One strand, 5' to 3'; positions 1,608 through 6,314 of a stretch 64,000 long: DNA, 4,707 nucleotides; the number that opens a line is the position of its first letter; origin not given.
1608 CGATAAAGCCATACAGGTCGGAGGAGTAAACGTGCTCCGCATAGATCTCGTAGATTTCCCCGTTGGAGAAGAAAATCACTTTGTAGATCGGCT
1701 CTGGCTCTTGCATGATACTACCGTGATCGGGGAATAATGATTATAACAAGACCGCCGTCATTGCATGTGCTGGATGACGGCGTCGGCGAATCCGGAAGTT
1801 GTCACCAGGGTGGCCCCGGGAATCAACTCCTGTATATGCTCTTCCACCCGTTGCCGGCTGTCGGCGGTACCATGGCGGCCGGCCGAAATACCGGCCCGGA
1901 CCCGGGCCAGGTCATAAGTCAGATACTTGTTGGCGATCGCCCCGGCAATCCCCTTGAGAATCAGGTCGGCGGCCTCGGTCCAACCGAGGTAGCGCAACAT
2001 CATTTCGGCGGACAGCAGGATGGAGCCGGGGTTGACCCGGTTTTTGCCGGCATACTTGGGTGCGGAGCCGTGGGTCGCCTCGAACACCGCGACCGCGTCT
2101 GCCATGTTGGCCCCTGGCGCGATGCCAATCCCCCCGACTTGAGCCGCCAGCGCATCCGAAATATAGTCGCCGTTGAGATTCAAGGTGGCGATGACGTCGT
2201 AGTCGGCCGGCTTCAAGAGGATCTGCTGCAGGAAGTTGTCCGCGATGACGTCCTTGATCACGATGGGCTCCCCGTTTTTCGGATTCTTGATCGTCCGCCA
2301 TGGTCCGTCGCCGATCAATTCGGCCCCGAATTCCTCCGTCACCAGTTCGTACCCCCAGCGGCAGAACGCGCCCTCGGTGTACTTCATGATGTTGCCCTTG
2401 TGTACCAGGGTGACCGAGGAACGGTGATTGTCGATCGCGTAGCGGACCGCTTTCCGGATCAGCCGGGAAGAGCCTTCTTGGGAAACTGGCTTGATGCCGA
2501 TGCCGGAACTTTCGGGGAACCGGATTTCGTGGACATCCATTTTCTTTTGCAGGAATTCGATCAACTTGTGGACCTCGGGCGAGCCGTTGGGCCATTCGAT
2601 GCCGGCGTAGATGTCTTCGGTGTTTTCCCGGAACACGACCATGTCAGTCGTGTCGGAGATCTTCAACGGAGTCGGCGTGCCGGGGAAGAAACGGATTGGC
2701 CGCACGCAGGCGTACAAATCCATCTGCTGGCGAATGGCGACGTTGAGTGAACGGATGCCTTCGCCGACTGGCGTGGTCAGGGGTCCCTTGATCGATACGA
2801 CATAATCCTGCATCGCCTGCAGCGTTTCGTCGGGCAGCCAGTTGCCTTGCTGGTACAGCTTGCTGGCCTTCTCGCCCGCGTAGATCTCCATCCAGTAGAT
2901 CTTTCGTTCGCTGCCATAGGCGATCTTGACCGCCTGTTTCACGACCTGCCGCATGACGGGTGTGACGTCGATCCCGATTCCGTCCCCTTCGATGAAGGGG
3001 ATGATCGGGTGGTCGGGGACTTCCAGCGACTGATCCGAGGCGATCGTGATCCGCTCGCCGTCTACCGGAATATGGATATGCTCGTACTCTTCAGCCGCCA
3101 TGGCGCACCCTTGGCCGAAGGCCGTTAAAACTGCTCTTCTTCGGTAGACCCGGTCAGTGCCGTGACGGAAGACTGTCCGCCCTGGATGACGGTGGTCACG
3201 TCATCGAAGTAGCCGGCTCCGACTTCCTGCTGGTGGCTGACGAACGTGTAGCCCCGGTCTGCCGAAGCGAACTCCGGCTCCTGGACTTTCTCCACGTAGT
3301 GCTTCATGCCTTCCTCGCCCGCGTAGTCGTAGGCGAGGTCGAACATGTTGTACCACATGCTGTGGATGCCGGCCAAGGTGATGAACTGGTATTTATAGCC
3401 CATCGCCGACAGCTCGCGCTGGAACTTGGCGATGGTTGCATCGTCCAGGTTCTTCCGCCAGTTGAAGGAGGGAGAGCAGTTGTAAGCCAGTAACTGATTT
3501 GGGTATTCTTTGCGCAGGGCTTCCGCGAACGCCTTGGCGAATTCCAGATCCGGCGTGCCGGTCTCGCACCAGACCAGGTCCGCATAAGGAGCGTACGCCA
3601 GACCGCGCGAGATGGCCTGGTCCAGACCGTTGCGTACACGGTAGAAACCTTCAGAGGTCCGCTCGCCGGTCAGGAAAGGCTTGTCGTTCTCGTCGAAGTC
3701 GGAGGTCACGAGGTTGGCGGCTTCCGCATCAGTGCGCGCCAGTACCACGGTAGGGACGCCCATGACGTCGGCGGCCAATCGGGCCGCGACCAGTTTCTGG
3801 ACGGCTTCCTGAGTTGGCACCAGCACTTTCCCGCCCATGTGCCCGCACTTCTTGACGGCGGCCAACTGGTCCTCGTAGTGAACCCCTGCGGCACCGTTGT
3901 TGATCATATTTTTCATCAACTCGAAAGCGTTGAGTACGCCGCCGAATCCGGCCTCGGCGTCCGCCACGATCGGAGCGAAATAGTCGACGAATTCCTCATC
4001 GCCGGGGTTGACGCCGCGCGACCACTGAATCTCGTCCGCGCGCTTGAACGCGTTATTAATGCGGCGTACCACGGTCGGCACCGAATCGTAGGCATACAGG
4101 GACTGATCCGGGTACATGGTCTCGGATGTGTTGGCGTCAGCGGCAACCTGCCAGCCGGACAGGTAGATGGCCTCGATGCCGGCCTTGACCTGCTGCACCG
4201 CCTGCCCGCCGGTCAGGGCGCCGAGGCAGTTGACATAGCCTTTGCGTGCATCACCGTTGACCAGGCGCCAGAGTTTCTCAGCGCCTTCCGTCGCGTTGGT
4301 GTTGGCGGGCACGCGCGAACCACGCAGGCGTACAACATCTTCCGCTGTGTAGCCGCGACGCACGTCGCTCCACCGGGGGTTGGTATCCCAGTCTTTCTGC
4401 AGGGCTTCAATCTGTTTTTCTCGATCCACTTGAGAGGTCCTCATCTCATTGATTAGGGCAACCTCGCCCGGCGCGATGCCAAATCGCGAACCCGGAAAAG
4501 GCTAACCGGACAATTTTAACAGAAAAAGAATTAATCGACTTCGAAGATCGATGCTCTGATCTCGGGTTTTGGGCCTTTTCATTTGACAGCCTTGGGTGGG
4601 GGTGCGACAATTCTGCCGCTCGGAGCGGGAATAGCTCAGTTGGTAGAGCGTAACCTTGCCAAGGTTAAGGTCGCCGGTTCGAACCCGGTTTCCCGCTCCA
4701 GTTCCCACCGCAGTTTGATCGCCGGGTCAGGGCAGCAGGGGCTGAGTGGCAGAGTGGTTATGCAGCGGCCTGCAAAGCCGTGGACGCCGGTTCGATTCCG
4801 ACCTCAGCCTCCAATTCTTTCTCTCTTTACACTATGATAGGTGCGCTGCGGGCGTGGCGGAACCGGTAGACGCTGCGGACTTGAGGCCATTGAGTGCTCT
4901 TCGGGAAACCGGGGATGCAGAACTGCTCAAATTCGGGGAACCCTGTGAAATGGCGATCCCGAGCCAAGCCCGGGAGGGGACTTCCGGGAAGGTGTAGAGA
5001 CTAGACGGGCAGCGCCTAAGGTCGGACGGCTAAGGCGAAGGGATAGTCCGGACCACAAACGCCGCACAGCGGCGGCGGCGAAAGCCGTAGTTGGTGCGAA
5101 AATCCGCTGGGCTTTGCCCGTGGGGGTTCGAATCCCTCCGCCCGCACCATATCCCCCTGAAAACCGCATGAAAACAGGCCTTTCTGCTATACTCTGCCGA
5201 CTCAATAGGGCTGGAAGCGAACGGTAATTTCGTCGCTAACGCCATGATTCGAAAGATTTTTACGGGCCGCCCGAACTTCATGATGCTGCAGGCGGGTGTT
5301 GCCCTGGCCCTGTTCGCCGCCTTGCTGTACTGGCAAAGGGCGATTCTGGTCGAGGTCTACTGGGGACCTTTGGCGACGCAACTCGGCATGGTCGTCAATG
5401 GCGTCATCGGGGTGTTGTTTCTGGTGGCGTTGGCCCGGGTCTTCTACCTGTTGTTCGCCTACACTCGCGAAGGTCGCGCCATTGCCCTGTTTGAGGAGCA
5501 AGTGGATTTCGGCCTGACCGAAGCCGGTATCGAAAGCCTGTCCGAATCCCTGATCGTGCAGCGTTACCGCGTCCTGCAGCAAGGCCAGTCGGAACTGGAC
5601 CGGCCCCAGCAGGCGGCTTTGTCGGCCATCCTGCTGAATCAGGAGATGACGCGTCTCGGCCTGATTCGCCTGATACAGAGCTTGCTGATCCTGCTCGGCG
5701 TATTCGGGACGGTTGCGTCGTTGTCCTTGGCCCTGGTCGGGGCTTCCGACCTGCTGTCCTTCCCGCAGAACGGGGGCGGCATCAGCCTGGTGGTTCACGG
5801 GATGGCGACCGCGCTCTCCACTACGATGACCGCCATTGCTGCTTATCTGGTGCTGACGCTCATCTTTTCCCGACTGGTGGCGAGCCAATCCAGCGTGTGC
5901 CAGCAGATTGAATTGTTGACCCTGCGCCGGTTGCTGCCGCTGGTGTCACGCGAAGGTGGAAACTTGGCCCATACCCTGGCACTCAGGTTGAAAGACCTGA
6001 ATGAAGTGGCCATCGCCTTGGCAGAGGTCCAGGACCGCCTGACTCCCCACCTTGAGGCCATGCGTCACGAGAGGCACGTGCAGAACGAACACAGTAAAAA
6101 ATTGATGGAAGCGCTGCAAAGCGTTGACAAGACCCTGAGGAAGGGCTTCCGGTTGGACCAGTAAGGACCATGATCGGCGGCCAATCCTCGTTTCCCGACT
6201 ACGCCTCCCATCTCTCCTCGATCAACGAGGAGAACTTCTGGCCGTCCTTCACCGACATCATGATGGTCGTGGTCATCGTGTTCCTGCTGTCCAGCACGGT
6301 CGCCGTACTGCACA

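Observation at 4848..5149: tRNA-Leu(UAA) split in the anticodon loop by a ~216-nt Azoarcus/cyanobacterial-type group I intron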

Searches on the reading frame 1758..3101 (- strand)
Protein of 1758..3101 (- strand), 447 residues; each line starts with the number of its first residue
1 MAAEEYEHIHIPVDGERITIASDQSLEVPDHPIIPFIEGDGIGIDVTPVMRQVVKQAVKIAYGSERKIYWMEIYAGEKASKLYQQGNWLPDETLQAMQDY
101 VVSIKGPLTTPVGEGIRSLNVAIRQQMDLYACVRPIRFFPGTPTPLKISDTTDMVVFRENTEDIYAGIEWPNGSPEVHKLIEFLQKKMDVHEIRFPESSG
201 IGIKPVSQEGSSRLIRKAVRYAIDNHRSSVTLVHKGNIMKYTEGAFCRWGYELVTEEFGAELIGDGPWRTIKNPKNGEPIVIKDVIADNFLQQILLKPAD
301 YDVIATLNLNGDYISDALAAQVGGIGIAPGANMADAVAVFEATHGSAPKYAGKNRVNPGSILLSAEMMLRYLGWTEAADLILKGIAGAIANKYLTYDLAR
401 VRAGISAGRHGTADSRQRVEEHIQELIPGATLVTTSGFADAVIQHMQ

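Call 23: search_protein_families(library=pfam, proteins=[window:1758-3101:-])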
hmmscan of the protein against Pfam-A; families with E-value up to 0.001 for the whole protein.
window:1758-3101:- (447 aa): 1 family
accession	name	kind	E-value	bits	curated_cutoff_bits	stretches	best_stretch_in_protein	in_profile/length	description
PF00180.25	Iso_dh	-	8.3e-85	285.5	27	1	34-402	2-336/348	Isocitrate/isopropylmalate dehydrogenase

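Call 32: find_encoding_contigs(protein=window:1758-3101:-, flank=4000, max_places=4)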
Protein window:1758-3101:- (447 aa): no gene with exactly this product is on record in the collection.

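Call 34: find_homologous_proteins(query=window:1758-3101:-, max_evalue=1e-50)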
Query window:1758-3101:- (447 aa): 8000 proteins with E <= 1e-50 among 8000 candidates; the best 120 are listed.
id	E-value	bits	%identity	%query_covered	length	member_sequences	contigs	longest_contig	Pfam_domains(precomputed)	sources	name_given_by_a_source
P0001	2.2e-283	958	94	100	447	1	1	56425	PF00180.26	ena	-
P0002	5.5e-283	957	94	100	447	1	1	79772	PF00180.26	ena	-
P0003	2.8e-282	954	94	100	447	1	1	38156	PF00180.26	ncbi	-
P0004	1.1e-278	942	92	100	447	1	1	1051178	PF00180.26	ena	-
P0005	1.6e-277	939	92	100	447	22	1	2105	PF00180.26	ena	-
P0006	3.4e-277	937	92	100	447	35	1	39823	PF00180.26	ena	-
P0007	6.3e-275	930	91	100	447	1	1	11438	PF00180.26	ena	-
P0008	1.6e-274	929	91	100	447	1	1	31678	PF00180.26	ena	-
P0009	1.9e-272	922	91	100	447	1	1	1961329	PF00180.26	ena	-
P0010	5.8e-272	920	91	100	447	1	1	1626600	PF00180.26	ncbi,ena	-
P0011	8.0e-271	916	90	100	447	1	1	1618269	PF00180.26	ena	-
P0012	7.1e-270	913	90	100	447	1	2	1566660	PF00180.26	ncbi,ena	-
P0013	8.0e-268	907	89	100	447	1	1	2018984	PF00180.26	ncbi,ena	-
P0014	1.6e-262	889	88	100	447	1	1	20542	PF00180.26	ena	-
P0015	1.9e-262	889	88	99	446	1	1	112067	PF00180.26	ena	-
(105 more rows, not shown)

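Call 35: find_encoding_contigs(protein=P0003, flank=4500, max_places=2)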
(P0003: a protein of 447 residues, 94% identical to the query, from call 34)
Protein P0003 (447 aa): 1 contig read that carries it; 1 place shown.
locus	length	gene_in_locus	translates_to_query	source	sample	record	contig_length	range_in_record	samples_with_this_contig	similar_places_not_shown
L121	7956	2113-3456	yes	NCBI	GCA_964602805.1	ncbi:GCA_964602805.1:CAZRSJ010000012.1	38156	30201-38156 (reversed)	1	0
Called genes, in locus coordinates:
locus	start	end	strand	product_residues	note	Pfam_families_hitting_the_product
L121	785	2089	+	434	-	PF00463:ICL, PF13714:PEP_mutase, PF00463:ICL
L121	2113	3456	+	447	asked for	PF00180:Iso_dh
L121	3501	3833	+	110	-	PF08850:DUF1820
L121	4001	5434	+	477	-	PF00089:Trypsin, PF14685:PDZ_Tricorn (faint), PF13365:Trypsin_2, PF00595:PDZ, PF13180:PDZ_2, PF17820:PDZ_6, PF00595:PDZ (weak), PF17820:PDZ_6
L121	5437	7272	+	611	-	PF03717:PBP_dimer, PF00905:Transpeptidase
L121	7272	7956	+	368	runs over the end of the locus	PF01098:FTSW_RODA_SPOVE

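Call 36: find_encoding_contigs(protein=P0010, flank=4500, max_places=2)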
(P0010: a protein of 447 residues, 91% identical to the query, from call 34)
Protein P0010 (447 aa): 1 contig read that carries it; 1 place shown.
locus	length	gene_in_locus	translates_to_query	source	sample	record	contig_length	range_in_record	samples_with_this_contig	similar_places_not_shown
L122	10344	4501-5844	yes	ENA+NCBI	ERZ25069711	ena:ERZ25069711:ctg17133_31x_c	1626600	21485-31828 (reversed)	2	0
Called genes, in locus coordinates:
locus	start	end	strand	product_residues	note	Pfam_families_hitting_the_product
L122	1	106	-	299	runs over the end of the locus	-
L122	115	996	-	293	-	-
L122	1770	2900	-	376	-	-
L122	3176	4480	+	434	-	PF00463:ICL, PF13714:PEP_mutase, PF00463:ICL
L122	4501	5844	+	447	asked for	PF00180:Iso_dh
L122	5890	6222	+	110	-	PF08850:DUF1820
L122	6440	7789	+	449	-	PF00089:Trypsin, PF13365:Trypsin_2, PF14685:PDZ_Tricorn (faint), PF00595:PDZ, PF13180:PDZ_2, PF17820:PDZ_6, PF00595:PDZ, PF17820:PDZ_6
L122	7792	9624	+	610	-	PF03717:PBP_dimer, PF00905:Transpeptidase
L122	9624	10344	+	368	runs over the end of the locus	PF01098:FTSW_RODA_SPOVE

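Call 37: find_encoding_contigs(protein=P0013, flank=4500, max_places=2)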
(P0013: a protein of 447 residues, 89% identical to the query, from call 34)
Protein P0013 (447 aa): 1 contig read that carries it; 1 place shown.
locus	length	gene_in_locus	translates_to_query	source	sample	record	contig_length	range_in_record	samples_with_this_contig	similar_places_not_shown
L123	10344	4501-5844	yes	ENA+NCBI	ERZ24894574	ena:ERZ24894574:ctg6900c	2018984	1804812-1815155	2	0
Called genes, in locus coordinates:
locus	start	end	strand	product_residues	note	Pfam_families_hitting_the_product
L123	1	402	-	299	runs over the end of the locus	-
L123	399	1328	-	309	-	-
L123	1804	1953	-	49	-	-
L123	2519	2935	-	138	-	-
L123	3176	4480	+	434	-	PF00463:ICL, PF13714:PEP_mutase, PF00463:ICL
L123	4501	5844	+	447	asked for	PF00180:Iso_dh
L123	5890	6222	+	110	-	PF08850:DUF1820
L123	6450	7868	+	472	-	PF00089:Trypsin, PF13365:Trypsin_2, PF00595:PDZ, PF13180:PDZ_2, PF17820:PDZ_6, PF00595:PDZ, PF13180:PDZ_2, PF17820:PDZ_6, +1 more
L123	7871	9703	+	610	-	PF03717:PBP_dimer, PF00905:Transpeptidase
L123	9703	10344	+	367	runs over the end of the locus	PF01098:FTSW_RODA_SPOVE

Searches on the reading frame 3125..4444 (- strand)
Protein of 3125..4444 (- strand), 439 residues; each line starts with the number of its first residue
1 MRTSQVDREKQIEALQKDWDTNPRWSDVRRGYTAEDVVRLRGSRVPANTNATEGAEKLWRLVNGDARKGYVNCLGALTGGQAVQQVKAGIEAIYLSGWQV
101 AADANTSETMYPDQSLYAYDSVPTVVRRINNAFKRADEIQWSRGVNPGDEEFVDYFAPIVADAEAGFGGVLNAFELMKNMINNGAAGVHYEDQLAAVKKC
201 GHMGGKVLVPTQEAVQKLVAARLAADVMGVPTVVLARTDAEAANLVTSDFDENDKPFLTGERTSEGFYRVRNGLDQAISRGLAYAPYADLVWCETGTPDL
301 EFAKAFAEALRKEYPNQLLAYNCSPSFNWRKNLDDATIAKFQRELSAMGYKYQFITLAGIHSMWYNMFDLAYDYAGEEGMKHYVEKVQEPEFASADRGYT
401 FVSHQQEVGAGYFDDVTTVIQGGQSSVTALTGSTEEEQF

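Call 22: find_encoding_contigs(protein=window:3125-4444:-, flank=3000, max_places=5)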
Protein window:3125-4444:- (439 aa): no gene with exactly this product is on record in the collection.

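Call 23: search_protein_families(library=pfam, proteins=[window:3125-4444:-])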
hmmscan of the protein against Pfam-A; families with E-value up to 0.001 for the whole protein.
window:3125-4444:- (439 aa): 2 families
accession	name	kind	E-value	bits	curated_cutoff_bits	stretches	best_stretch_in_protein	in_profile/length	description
PF00463.27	ICL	-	1.2e-113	380.9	26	2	17-260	6-253/526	Isocitrate lyase family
PF13714.12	PEP_mutase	-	2.5e-14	53.9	31.5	1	86-285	26-167/240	Phosphoenolpyruvate phosphomutase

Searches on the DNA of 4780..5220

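Call 4: search_rna_families(source=window, start=4780, end=5220, threshold=evalue, max_evalue=10, show_alignments=4)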
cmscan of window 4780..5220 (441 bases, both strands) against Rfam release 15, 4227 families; matches with E-value up to 10: 6.
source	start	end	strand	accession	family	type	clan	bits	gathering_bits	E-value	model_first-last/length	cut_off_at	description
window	4873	5061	+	RF00028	Intron_gpI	Intron;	-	39.3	50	1.1e-08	1-253/253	no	Group I catalytic intron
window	5090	5145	+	RF01684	mascRNA-menRNA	Gene;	-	17.5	42.5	0.66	1-56/56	no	MALAT1-associated small cytoplasmic RNA/MEN beta RNA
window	5101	5138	-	RF04351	Plastid-psbl-rps4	Cis-reg;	-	16.9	68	0.72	9-51/53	no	Plastid-psbl-rps4 3UTR RNA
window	5074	5142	+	RF01852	tRNA-Sec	Gene; tRNA;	CL00001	16.6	47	1.4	1-91/91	no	Selenocysteine transfer RNA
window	4780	4803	+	RF00023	tmRNA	Gene;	CL00001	11.8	47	0.0089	341-374/374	5'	transfer-messenger RNA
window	4888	4922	+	RF01962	RMST_1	Gene; lncRNA;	-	10.6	40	6.7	1-61/61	no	Rhabdomyosarcoma 2 associated transcript conserved region 1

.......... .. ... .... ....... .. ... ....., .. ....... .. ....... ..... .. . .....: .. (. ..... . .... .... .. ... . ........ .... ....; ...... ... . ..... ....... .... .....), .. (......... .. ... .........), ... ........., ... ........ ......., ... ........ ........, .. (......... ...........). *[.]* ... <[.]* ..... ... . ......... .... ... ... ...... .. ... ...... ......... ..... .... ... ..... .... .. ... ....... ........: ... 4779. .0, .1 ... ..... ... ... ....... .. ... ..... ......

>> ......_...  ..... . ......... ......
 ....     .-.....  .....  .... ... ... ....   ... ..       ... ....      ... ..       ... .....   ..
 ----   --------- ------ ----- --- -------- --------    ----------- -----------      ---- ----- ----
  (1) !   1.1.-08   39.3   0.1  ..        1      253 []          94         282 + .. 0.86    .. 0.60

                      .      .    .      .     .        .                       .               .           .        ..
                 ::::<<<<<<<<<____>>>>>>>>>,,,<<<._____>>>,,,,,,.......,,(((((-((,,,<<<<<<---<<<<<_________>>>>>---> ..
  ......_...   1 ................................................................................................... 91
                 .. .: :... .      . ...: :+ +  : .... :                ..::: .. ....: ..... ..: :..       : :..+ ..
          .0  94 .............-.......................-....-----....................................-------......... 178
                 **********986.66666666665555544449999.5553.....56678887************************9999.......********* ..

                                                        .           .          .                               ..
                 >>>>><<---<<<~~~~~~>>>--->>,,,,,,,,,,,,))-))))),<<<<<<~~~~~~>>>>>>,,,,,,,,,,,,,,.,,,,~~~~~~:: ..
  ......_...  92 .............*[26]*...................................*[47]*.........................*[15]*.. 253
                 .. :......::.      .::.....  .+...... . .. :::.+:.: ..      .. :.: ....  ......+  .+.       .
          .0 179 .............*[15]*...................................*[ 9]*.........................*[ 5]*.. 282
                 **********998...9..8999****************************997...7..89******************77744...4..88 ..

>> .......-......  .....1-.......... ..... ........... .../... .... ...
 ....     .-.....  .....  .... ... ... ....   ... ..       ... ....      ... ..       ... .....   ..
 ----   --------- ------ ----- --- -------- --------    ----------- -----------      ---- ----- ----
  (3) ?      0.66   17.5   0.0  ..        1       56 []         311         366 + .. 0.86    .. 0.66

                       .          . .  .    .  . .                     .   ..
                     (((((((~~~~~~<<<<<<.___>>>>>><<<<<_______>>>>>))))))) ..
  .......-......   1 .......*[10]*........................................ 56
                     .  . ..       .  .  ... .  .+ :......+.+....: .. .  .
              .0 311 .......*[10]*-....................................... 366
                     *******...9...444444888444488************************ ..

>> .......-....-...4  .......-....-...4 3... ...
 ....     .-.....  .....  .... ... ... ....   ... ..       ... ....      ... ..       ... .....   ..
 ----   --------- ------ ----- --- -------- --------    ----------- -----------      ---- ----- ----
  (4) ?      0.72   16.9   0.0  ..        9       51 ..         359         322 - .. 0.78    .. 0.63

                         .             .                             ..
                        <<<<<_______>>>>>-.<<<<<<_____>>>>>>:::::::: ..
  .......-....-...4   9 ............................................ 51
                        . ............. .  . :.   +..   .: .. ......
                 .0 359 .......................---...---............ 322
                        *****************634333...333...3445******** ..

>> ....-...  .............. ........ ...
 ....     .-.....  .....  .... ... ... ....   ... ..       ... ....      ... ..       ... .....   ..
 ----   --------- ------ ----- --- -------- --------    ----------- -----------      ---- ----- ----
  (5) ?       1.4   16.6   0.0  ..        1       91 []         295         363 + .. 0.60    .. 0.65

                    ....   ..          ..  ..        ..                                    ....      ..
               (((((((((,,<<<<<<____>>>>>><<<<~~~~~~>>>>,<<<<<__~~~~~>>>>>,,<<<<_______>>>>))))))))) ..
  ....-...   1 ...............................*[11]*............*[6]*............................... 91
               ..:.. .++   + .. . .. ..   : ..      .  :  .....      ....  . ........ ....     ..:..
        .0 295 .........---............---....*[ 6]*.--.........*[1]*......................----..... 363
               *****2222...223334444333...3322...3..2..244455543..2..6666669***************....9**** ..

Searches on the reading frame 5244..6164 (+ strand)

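Call 23: search_protein_families(library=pfam, proteins=[window:5244-6164:+])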
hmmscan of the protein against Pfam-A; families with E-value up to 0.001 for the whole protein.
window:5244-6164:+ (306 aa): 1 family
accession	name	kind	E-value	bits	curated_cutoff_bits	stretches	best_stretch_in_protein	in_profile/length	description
PF01618.21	MotA_ExbB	-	1.2e-05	25.5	22.9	1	132-223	40-126/127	MotA/TolQ/ExbB proton channel family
